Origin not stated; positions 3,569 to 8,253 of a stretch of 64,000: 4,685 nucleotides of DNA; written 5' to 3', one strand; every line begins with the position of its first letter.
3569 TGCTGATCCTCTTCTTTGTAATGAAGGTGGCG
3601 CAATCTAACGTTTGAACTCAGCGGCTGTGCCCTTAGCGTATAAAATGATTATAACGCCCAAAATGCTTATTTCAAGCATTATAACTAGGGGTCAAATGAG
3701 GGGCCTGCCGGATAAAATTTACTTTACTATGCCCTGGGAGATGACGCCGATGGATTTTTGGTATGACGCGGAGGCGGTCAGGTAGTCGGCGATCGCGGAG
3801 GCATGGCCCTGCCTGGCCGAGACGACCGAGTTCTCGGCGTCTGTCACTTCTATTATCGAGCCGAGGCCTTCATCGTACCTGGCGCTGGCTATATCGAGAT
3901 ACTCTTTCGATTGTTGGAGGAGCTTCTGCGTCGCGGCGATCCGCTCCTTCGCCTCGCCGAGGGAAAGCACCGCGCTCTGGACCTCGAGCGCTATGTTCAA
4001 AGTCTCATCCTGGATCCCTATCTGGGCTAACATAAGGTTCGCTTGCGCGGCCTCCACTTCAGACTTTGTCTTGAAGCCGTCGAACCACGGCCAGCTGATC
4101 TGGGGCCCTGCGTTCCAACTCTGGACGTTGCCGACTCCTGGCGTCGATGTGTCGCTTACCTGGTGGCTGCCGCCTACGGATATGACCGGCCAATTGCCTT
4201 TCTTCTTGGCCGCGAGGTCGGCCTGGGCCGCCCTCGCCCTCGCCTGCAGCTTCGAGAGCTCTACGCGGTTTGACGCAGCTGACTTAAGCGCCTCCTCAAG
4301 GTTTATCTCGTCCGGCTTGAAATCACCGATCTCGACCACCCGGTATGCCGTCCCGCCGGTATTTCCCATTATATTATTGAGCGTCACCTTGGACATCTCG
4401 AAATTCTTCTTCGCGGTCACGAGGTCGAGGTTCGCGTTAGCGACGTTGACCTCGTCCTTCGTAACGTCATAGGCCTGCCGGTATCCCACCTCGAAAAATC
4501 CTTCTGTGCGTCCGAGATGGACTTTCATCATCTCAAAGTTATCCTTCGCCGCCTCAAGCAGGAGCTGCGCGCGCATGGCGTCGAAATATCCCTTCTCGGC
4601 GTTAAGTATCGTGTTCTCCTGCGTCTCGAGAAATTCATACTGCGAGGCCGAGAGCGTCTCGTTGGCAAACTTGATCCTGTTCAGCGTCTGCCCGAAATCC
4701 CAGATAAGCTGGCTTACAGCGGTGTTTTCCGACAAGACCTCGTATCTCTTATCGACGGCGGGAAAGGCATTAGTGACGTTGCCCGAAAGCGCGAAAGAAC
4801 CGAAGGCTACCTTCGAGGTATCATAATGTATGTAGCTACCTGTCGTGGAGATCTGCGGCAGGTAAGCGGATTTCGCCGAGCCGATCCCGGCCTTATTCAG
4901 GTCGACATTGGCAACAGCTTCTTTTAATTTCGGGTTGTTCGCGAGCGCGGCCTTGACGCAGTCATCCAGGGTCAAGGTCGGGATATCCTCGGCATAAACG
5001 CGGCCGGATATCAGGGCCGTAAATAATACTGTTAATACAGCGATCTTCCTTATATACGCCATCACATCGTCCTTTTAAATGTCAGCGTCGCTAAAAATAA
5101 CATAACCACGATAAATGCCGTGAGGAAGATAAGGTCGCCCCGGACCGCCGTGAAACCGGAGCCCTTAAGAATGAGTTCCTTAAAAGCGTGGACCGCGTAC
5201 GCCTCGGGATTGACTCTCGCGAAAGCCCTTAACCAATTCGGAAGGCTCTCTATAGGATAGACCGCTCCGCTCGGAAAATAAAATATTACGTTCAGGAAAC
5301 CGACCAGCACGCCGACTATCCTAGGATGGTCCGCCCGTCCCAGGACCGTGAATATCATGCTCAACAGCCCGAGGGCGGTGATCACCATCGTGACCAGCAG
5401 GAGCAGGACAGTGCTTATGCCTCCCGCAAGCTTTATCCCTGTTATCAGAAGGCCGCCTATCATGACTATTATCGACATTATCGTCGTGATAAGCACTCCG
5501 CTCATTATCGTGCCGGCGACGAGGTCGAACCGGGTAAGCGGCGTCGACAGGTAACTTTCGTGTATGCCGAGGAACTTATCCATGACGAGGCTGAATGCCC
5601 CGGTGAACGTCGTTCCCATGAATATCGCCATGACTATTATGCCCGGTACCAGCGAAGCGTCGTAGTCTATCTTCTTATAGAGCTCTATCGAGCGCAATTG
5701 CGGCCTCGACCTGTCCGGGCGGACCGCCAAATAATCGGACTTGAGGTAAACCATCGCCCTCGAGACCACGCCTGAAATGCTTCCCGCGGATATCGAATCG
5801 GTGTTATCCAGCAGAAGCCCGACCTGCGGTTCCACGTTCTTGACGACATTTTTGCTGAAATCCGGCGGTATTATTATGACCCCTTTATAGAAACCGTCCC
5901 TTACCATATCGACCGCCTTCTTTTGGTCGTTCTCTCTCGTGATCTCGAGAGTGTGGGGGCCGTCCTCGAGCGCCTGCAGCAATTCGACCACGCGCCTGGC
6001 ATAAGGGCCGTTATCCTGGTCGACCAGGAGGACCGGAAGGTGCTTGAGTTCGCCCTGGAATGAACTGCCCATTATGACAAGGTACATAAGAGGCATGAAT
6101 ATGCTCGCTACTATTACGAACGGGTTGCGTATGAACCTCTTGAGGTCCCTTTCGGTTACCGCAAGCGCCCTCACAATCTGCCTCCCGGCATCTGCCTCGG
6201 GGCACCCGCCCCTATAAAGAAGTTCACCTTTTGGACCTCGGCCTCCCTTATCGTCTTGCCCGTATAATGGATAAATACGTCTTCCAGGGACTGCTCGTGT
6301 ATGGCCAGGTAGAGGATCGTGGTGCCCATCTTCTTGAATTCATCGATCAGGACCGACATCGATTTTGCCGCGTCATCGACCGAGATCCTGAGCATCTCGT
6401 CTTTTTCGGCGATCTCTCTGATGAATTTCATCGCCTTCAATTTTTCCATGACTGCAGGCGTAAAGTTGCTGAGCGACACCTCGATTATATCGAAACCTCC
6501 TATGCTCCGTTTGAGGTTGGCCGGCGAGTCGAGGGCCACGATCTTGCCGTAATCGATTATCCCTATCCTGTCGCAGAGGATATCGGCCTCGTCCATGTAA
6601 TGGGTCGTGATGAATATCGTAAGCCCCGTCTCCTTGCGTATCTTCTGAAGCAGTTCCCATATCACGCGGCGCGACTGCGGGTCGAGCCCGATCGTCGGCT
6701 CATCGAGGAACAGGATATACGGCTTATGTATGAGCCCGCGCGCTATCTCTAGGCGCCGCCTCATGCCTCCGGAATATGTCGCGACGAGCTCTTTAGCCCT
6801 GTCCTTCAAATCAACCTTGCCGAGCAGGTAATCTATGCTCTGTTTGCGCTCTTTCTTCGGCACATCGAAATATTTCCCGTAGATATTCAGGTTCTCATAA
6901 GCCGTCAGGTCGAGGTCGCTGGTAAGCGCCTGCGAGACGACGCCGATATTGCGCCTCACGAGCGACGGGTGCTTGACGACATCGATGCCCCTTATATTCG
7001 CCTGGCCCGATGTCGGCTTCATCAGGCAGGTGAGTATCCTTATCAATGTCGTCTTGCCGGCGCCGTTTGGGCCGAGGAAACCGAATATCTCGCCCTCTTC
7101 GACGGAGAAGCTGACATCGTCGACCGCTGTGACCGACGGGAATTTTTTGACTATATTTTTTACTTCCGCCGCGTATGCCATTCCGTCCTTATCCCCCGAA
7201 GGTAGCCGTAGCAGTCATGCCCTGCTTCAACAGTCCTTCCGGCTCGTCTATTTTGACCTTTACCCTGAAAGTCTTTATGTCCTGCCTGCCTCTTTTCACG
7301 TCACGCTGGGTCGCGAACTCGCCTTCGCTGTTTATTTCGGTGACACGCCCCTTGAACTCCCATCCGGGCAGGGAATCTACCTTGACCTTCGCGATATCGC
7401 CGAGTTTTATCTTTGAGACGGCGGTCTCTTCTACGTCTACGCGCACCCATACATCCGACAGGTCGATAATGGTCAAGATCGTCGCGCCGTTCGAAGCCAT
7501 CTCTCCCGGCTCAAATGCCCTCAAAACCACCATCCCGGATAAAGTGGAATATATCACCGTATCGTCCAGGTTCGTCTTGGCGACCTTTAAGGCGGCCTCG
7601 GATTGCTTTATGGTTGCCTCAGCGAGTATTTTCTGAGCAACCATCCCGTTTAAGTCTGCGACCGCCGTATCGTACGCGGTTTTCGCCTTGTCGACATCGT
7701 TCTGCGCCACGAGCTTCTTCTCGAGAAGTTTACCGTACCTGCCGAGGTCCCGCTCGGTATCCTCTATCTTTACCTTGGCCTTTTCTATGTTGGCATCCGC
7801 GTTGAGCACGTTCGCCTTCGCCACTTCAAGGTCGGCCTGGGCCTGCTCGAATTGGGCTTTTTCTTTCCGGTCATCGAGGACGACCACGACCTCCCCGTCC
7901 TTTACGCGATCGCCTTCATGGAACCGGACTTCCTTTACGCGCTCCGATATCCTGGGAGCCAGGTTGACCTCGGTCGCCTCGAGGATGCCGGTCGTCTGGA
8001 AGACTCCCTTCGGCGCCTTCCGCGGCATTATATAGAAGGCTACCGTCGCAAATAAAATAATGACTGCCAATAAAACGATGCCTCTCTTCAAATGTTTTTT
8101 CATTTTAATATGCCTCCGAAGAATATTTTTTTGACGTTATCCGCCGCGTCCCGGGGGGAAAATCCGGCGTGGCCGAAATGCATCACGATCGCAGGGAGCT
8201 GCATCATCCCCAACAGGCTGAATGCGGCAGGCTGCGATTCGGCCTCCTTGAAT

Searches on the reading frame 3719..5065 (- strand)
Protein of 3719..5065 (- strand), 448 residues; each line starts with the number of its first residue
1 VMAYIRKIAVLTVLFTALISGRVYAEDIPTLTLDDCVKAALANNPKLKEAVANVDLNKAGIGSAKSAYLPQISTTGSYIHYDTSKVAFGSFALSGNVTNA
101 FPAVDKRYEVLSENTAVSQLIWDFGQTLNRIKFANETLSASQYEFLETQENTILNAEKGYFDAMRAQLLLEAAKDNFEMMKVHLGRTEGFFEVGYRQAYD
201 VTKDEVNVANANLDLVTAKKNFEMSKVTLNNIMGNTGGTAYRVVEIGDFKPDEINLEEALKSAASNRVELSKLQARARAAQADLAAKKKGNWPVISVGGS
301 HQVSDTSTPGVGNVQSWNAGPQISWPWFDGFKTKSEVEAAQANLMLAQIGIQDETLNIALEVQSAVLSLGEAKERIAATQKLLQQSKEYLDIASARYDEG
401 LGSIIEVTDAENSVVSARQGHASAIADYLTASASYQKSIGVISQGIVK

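Call 70: search_protein_families(library=pfam, proteins=[window:3719-5065:-], max_evalue=0.0001)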
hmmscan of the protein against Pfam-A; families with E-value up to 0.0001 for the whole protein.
window:3719-5065:- (448 aa): 1 family
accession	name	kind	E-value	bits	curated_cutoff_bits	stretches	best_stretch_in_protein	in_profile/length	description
PF02321.23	OEP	-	1.6e-62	211.1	22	2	256-440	1-187/187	Outer membrane efflux protein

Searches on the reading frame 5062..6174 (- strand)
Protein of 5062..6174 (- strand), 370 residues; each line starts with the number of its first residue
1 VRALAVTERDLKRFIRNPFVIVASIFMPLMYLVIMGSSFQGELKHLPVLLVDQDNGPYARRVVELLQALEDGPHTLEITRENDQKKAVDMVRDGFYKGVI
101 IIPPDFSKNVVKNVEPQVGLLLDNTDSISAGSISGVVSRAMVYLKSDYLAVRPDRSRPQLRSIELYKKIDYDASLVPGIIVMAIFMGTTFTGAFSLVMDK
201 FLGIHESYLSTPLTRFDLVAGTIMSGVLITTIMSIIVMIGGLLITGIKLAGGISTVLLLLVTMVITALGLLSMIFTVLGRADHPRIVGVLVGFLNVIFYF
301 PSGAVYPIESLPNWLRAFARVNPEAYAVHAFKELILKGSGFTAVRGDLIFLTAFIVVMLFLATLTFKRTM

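Call 70: search_protein_families(library=pfam, proteins=[window:5062-6174:-], max_evalue=0.0001)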
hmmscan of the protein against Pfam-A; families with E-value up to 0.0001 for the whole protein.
window:5062-6174:- (370 aa): 3 families
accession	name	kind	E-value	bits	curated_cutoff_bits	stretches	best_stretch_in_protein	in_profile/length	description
PF12698.13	ABC2_membrane_3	-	2.4e-35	122.7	31.6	1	19-363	6-346/347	ABC-2 family transporter protein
PF01061.29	ABC2_membrane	-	1.9e-25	90.1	26.9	1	171-333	51-208/211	ABC-2 type transporter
PF12679.13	ABC2_membrane_2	-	1.1e-07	31.8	27.2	1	5-305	2-202/283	ABC-2 family transporter protein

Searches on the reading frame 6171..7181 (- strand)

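Call 70: search_protein_families(library=pfam, proteins=[window:6171-7181:-], max_evalue=0.0001)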
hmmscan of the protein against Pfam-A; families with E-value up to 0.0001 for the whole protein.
window:6171-7181:- (336 aa): 5 families
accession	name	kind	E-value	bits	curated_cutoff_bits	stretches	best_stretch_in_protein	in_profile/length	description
PF00005.33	ABC_tran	-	1e-33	117.3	25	1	21-163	2-136/137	ABC transporter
PF13304.12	AAA_21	-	3.7e-11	44.1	27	1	119-194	221-298/304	AAA domain, putative AbiEii toxin, Type IV TA system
PF13175.12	AAA_15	-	6.7e-08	33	32.1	0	151-194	326-369/374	AAA ATPase domain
PF13732.12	DrrA1-3_C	-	6.6e-07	30.4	27.4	1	220-307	3-81/81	ATP-binding protein DrrA1-3-like, C-terminal domain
PF00004.35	AAA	-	3.8e-05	24.6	21.2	0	35-55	3-23/131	ATPase family associated with various cellular activities (AAA)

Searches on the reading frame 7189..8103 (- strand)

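Call 70: search_protein_families(library=pfam, proteins=[window:7189-8103:-], max_evalue=0.0001)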
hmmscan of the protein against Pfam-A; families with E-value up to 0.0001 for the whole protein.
window:7189-8103:- (304 aa): 2 families
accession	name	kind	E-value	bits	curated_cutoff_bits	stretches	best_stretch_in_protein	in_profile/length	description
PF16576.10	HlyD_D23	-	1.3e-21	77.3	30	1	42-298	16-214/214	Barrel-sandwich domain of CusB or HlyD membrane-fusion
PF13437.12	HlyD_3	-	2.4e-11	44.8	22.2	1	184-292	2-103/106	HlyD family secretion protein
